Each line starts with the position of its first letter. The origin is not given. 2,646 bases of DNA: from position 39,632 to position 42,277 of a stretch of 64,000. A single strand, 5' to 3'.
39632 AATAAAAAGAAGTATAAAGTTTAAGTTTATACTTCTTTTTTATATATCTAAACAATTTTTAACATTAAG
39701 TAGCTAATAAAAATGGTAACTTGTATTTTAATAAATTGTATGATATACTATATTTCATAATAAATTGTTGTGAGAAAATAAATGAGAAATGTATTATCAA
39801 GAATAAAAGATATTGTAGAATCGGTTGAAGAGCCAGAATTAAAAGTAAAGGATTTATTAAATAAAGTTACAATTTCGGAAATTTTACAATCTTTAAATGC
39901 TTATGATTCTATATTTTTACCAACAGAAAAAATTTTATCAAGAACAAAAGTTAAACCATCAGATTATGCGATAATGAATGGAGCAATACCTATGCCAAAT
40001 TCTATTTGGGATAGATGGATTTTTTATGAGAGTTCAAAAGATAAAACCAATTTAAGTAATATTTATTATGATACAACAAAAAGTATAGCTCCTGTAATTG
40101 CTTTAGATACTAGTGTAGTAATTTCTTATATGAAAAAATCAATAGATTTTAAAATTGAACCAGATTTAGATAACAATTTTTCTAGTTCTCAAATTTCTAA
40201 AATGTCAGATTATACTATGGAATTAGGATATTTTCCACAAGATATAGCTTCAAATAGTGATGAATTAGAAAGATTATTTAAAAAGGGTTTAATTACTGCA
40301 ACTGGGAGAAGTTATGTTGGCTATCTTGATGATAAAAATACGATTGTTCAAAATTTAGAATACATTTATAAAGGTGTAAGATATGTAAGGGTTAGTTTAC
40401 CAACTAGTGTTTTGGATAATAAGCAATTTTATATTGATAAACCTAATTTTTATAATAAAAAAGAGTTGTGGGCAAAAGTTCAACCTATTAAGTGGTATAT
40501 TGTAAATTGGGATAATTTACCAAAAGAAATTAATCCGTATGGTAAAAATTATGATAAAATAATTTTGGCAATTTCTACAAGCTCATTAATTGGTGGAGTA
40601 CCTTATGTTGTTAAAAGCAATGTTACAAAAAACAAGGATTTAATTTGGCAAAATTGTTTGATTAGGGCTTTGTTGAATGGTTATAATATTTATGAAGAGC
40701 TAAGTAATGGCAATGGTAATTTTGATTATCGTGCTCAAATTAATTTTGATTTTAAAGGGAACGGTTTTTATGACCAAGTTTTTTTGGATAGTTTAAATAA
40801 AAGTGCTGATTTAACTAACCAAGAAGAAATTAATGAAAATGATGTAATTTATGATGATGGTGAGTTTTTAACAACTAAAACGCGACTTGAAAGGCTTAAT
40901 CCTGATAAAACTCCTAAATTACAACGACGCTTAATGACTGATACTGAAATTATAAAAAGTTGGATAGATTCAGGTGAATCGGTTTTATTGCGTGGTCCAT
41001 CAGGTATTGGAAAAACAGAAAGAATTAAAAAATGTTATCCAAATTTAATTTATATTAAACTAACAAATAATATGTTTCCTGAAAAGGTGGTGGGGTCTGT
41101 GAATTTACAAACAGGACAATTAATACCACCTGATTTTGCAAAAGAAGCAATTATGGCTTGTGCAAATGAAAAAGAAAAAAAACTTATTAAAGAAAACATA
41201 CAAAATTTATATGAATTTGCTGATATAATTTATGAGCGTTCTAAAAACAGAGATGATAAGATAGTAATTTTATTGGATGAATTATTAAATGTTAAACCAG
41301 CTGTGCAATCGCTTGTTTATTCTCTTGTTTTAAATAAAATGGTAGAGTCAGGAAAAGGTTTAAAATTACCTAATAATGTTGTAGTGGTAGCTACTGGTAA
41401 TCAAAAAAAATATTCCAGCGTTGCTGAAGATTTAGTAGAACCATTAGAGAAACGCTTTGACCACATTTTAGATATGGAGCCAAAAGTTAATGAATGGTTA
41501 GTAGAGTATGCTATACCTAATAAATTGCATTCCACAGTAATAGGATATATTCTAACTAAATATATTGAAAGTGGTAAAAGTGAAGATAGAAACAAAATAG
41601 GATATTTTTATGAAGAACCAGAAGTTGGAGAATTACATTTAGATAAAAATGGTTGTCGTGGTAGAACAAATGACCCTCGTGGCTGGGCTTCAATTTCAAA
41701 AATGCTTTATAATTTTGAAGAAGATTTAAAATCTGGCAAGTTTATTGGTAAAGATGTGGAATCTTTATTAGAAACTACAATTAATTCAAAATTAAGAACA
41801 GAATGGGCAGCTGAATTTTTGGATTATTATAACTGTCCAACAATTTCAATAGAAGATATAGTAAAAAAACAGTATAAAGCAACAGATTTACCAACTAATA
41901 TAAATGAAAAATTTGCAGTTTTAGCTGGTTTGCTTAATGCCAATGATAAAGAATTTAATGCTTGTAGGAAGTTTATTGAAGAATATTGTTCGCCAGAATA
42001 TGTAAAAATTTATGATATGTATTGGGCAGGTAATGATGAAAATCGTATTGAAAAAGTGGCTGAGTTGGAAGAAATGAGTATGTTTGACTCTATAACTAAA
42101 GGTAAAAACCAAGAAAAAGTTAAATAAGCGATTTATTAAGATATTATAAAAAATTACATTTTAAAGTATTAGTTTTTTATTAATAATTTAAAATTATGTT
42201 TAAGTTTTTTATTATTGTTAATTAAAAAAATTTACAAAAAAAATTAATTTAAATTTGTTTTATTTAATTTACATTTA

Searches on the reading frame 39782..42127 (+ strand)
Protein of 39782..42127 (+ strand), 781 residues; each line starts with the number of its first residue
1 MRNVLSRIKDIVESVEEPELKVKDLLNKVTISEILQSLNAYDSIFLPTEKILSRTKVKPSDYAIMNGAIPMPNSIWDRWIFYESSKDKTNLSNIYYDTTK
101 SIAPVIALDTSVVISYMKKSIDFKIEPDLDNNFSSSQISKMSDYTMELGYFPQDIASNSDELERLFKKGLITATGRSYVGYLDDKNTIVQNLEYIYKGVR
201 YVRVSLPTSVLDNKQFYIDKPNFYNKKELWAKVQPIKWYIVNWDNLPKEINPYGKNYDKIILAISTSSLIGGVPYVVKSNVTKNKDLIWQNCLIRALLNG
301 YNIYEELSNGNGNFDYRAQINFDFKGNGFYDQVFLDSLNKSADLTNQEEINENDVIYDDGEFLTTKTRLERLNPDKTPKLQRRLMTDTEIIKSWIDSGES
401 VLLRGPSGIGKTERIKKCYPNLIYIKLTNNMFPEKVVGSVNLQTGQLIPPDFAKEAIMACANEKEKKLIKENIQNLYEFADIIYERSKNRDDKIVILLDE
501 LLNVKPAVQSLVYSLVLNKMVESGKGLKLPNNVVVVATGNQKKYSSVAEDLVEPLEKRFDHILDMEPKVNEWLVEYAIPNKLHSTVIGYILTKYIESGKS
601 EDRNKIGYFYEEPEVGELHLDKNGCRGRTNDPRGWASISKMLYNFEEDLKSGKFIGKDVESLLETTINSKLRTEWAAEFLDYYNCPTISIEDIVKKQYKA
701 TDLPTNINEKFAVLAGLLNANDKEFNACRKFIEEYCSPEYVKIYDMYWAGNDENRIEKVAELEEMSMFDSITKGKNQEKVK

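Call 8: search_protein_families(library=pfam, proteins=[window:39782-42127:+], max_evalue=0.001)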
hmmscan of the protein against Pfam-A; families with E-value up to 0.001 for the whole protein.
window:39782-42127:+ (781 aa): 3 families
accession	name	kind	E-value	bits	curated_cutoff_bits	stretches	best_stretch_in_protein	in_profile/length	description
PF07728.20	AAA_5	-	3.4e-05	24.3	22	1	401-559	2-139/139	AAA domain (dynein-related subfamily)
PF00004.35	AAA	-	0.00047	21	21.2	0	401-565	1-129/131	ATPase family associated with various cellular activities (AAA)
PF01637.24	ATPase_2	-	0.00054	20.3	33.2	0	391-516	11-136/225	ATPase domain predominantly from Archaea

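Call 18: find_encoding_contigs(protein=window:39782-42127:+, flank=10000, max_places=5)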
Protein window:39782-42127:+ (781 aa): 2 contigs read that carry it; 2 places shown.
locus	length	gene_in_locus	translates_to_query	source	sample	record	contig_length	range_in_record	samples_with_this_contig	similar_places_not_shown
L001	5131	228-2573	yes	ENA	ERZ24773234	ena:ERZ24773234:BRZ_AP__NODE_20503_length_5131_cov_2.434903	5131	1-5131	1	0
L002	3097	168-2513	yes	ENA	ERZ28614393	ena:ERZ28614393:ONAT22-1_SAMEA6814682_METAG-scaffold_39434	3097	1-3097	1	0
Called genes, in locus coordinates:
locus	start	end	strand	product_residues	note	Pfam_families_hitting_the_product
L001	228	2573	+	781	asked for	-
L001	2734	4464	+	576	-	PF00664:ABC_membrane, PF03193:RsgA_GTPase (weak), PF02463:SMC_N (weak), PF00005:ABC_tran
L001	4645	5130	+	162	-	?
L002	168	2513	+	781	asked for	-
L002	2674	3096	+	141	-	?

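Call 45: find_homologous_proteins(query=window:39782-42124:+, max_evalue=0.00001)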
Query window:39782-42124:+ (781 aa): 689 proteins with E <= 0.00001 among 8000 candidates; the best 120 are listed.
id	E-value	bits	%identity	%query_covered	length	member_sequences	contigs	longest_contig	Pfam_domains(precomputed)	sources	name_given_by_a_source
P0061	0.0e+0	1749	99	100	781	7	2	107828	-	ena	-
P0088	4.0e-261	887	54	94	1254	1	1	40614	-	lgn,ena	-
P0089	4.2e-261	886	57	91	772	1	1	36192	PF19789.7,PF07728.21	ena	-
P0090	8.0e-261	886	57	91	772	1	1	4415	PF19789.7,PF07728.21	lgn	-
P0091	1.4e-260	885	57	91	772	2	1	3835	PF19789.7,PF07728.21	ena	-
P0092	2.6e-260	884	55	96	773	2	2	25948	PF19789.7,PF07728.21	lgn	-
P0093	5.4e-260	883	57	91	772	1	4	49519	PF19789.7,PF07728.21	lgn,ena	-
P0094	6.3e-260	883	57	91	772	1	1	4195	PF19789.7,PF07728.21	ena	-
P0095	6.7e-260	882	57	91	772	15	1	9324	PF19789.7,PF07728.21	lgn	-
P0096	2.0e-259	881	57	91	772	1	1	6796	PF19789.7,PF07728.21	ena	-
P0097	2.4e-259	881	57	91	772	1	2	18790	PF19789.7,PF07728.21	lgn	-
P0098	2.7e-259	881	57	91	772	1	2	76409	PF19789.7,PF07728.21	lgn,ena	-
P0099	2.7e-259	880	57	91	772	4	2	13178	PF19789.7,PF07728.21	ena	-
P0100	3.0e-259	880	57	91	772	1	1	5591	PF19789.7,PF07728.21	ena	-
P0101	3.4e-259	880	57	91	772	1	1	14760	PF19789.7,PF07728.21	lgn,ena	-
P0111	2.2e-258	877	57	91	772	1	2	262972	PF19789.7,PF07728.21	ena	-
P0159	5.4e-249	846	72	52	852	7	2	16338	-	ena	-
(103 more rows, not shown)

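Call 48: find_encoding_contigs(protein=P0111, flank=10000, max_places=1)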
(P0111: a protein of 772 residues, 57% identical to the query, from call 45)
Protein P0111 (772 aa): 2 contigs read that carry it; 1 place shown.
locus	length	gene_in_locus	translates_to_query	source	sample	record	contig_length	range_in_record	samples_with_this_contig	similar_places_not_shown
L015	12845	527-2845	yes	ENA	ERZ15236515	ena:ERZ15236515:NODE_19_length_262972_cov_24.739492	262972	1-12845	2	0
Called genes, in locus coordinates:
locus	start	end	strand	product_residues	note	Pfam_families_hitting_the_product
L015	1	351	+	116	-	?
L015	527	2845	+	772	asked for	PF19789:DUF6273 (weak), PF07728:AAA_5 (weak)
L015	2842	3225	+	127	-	-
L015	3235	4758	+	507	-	PF13203:DUF2201_N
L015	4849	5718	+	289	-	-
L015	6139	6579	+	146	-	-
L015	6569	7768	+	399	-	PF18555:MobL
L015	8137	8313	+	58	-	-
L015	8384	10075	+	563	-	PF00239:Resolvase, PF07508:Recombinase, PF13408:Zn_ribbon_recom, PF14287:DUF4368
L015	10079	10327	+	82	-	-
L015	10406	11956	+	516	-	PF18144:SMODS, PF21654:DncV-like_NTFase, PF18134:AGS_C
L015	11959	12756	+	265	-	PF18167:Sa_NUDIX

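Call 76: search_protein_families(library=ncbifam, proteins=[window:39782-42124:+], max_evalue=0.1)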
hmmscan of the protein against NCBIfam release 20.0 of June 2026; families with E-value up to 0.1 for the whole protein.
window:39782-42124:+ (781 aa): 2 families
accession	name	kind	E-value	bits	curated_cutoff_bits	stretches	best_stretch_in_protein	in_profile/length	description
NF038214.1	IS21_help_AAA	equivalog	0.00099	18.8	200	1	363-412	56-104/232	IS21-like element helper ATPase IstB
TIGR02928.1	TIGR02928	subfamily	0.017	14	181.3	1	399-517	41-155/366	orc1/cdc6 family replication initiation protein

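Call 102: search_protein_families(library=padloc, proteins=[window:39782-42124:+], max_evalue=0.01)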
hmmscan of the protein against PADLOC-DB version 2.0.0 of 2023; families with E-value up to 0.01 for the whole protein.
window:39782-42124:+ (781 aa): 1 family
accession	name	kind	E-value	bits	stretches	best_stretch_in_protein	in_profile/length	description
PDLC03838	DolB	-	1.2e-05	22.7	1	494-564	231-301/375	-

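Call 103: find_encoding_contigs(protein=P0159, flank=10000, max_places=2)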
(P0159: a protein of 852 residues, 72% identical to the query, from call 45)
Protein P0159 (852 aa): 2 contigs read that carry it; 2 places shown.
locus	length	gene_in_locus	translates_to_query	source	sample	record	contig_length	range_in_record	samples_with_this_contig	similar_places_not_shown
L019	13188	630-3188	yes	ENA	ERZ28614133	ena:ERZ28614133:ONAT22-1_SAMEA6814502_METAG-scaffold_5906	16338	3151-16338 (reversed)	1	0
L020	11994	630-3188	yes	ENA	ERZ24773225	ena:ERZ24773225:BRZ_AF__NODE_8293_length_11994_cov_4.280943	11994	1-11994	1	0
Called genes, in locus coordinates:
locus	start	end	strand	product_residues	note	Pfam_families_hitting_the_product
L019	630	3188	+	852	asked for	-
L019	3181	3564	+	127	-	-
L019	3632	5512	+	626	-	PF13203:DUF2201_N, PF09967:DUF2201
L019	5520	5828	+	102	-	-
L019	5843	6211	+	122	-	-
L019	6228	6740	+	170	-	-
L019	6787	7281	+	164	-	PF14317:YcxB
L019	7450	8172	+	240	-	PF03575:Peptidase_S51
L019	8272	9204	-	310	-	PF05050:Methyltransf_21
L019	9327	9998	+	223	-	PF03703:bPH_2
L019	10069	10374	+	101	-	PF01035:DNA_binding_1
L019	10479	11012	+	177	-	-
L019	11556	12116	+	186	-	PF13240:Zn_Ribbon_1, PF13828:DUF4190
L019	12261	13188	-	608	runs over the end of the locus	PF00664:ABC_membrane, PF02463:SMC_N (faint), PF00005:ABC_tran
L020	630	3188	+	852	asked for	-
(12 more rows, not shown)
